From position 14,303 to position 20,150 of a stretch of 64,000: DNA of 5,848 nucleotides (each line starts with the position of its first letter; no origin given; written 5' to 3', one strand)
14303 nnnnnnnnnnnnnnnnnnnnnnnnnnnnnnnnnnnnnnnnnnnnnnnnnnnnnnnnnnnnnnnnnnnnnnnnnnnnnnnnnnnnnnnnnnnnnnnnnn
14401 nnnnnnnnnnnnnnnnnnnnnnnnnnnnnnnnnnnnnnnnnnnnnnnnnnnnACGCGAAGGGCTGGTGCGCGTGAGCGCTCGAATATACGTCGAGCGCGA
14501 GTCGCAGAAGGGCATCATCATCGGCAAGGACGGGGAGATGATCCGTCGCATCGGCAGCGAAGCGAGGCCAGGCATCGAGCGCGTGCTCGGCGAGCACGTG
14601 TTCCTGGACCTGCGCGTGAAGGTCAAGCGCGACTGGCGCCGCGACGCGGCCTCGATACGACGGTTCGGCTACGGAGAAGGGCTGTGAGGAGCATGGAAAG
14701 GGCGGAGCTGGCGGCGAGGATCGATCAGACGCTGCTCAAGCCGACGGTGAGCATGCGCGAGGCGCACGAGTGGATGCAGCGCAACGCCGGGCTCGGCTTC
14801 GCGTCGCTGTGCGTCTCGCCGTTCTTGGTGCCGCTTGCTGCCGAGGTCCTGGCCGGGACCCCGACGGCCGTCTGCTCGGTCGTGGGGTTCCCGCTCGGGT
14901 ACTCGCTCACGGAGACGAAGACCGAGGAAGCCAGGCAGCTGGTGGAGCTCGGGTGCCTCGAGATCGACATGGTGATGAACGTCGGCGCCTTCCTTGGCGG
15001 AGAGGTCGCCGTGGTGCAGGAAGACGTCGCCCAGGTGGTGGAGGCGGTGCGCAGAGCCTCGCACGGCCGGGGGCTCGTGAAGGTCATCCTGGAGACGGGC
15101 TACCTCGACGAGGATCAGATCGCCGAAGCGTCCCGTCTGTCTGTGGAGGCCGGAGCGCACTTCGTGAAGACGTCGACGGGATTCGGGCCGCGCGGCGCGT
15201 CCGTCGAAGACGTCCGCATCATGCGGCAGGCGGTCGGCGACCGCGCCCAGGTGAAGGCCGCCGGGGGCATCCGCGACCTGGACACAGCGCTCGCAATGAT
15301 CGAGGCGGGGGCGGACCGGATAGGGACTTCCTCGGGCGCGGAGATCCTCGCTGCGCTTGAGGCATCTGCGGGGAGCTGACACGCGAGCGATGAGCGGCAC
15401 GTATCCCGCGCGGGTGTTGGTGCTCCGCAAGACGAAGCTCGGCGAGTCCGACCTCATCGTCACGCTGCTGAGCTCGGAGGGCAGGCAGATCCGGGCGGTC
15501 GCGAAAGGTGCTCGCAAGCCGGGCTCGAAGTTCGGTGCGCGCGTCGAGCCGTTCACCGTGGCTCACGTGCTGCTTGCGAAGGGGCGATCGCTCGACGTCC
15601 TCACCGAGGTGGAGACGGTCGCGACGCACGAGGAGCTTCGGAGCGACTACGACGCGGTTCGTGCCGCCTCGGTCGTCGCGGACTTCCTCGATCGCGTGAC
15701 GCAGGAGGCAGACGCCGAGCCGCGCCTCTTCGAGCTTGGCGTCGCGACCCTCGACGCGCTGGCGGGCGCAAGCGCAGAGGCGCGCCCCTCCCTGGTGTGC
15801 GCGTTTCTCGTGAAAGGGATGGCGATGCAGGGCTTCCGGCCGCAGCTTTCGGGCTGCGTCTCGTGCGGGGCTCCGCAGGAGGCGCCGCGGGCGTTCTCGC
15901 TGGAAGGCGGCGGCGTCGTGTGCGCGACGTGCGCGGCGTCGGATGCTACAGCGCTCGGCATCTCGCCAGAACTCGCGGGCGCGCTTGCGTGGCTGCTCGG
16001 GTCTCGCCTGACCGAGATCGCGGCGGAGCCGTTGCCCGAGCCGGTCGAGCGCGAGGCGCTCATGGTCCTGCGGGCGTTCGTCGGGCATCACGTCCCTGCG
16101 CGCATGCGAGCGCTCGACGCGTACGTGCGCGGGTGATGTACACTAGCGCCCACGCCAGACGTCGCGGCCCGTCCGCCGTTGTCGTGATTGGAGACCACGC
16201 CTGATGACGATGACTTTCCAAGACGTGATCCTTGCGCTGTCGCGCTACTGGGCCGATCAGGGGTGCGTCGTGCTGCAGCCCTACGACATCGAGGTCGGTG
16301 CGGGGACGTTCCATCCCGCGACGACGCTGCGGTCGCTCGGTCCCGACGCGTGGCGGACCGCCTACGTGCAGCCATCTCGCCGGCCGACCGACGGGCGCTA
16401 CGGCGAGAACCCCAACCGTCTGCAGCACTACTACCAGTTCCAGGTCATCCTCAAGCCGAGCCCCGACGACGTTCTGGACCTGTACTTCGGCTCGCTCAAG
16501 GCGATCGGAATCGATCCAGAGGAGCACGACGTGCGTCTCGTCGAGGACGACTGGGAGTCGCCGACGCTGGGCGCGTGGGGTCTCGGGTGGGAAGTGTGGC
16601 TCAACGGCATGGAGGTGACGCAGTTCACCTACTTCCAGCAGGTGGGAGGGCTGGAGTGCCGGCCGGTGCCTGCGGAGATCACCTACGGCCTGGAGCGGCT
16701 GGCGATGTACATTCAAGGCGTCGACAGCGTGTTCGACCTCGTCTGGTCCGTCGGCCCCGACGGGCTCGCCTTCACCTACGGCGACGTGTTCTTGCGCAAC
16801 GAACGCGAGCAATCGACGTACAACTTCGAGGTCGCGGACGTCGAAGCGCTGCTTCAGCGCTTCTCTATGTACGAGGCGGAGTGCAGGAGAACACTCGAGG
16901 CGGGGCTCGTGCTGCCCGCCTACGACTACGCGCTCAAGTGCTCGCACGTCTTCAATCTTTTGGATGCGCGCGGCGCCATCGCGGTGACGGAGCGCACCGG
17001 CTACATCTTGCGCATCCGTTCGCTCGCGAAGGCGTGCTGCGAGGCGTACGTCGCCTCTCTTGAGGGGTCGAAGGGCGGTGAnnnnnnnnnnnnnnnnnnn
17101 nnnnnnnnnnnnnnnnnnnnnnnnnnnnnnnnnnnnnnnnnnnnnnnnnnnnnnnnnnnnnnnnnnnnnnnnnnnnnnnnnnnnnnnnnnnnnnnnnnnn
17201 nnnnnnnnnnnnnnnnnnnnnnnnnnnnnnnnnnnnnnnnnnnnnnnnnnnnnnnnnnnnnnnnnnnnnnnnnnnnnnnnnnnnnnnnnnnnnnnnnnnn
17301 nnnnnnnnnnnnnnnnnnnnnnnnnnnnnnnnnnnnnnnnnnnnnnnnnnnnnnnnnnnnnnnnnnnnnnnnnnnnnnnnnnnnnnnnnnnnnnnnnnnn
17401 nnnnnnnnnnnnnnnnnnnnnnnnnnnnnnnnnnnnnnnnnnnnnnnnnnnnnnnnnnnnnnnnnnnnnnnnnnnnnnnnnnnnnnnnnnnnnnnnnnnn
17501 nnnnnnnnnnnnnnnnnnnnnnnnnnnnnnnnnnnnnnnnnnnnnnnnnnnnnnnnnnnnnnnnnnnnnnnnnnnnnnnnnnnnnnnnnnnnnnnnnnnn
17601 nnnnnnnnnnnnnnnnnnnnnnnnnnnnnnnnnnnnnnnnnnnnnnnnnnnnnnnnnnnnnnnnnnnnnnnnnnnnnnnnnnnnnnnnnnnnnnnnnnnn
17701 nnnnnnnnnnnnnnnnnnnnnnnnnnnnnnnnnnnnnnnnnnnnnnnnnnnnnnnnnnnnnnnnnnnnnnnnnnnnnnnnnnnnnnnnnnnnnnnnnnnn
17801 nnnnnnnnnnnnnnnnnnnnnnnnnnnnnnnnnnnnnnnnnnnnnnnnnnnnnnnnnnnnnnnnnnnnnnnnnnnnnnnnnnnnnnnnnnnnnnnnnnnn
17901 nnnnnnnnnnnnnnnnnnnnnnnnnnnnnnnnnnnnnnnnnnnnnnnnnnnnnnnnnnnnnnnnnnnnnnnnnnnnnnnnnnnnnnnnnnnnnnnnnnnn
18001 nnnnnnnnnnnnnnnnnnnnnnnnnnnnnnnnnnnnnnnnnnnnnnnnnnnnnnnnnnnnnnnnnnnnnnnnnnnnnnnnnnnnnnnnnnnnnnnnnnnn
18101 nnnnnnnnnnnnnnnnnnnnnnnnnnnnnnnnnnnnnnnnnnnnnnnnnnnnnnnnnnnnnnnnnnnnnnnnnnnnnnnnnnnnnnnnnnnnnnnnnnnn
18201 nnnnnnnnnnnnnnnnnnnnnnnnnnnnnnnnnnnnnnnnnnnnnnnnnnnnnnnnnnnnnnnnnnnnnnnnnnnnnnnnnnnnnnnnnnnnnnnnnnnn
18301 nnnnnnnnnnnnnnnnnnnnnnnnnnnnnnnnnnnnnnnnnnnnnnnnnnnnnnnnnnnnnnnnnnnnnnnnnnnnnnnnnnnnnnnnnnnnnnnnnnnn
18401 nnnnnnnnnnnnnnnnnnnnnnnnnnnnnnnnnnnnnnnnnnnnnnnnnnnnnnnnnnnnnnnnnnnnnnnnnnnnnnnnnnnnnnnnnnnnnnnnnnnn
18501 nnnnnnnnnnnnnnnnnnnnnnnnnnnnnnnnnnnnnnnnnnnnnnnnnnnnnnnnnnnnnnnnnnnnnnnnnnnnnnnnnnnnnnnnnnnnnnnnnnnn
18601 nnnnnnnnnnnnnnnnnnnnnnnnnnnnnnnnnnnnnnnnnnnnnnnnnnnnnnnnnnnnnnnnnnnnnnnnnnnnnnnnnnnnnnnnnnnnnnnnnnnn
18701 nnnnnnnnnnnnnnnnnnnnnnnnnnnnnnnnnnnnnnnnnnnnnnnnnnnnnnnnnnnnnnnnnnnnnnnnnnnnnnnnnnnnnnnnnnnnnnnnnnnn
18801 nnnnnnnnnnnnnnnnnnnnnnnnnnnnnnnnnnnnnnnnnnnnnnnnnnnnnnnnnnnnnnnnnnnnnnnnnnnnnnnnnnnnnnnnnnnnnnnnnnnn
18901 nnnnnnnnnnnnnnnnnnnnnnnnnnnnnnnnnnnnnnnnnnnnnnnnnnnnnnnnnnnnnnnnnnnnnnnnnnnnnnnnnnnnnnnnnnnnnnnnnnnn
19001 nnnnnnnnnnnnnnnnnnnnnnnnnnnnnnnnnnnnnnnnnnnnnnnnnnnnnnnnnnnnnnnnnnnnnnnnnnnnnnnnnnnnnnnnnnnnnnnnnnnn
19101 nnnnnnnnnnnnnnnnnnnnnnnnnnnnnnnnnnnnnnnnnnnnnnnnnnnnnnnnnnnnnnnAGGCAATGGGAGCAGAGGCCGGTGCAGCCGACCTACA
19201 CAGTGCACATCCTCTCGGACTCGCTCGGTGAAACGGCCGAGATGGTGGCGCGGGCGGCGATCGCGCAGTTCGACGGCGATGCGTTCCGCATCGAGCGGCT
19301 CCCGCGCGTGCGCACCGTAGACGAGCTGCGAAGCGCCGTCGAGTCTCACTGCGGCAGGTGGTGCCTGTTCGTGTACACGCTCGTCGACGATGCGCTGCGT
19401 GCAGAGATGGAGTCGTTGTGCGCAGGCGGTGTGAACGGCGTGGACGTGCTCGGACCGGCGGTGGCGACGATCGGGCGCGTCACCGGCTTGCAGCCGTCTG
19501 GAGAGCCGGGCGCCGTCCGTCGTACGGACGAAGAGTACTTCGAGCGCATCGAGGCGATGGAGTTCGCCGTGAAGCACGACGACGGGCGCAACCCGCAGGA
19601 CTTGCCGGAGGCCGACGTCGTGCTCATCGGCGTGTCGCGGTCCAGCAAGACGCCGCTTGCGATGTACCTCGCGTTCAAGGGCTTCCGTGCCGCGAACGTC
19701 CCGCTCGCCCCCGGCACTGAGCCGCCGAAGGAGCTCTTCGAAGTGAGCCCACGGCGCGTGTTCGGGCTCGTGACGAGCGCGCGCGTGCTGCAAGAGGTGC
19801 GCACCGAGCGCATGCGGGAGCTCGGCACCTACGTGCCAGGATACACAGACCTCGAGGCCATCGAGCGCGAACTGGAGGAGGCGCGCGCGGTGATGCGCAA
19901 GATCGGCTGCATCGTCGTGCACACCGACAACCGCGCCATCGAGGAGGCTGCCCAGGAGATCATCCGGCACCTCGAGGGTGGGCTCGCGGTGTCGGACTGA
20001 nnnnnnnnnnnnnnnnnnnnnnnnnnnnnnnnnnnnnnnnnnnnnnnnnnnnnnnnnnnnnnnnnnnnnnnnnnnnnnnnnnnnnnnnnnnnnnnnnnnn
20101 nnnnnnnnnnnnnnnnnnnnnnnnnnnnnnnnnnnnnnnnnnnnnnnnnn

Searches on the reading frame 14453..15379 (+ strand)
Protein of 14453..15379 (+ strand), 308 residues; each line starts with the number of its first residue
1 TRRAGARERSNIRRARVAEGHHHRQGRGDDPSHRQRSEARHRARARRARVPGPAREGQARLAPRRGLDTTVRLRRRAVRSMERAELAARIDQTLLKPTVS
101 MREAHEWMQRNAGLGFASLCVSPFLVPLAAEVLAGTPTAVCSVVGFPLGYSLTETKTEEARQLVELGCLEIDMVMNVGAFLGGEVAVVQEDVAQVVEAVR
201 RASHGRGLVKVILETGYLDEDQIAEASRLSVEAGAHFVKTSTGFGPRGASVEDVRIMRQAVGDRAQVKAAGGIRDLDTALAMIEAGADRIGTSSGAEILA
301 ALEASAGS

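Call 11: search_protein_families(library=pfam, proteins=[window:14453-15379:+], max_evalue=0.001)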
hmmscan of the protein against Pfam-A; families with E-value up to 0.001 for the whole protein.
window:14453-15379:+ (308 aa): 1 family
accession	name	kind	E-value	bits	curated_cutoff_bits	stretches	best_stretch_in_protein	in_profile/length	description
PF01791.15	DeoC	-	2e-12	47.7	23.8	1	117-299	36-227/229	DeoC/LacD family aldolase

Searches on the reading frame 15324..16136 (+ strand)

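Call 12: search_protein_families(library=pfam, proteins=[window:15324-16136:+], max_evalue=0.001)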
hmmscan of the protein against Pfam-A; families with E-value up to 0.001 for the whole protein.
window:15324-16136:+ (270 aa): 2 families
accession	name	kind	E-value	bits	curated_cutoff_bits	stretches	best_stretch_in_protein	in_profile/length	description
PF02565.21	RecO_C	-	1.6e-29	103.1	22.1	1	106-263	1-155/157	Recombination protein O C terminal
PF11967.14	RecO_N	-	1.3e-18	67.2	27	1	26-100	3-78/80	Recombination protein O N terminal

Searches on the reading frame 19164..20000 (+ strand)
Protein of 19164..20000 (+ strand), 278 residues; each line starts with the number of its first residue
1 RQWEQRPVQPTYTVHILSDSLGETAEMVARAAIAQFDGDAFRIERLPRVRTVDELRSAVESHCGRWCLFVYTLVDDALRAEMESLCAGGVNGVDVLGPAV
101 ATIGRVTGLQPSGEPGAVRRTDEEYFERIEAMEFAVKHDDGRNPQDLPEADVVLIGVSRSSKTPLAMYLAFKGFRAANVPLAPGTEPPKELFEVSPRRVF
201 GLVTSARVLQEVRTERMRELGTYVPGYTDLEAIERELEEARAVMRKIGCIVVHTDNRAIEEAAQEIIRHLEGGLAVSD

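Call 12: search_protein_families(library=pfam, proteins=[window:19164-20000:+], max_evalue=0.001)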
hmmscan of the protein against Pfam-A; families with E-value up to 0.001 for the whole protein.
window:19164-20000:+ (278 aa): 1 family
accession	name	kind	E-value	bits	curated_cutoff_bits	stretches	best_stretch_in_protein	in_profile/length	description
PF03618.20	Kinase-PPPase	-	8.7e-87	291.4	23.5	1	14-267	1-256/256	Kinase/pyrophosphorylase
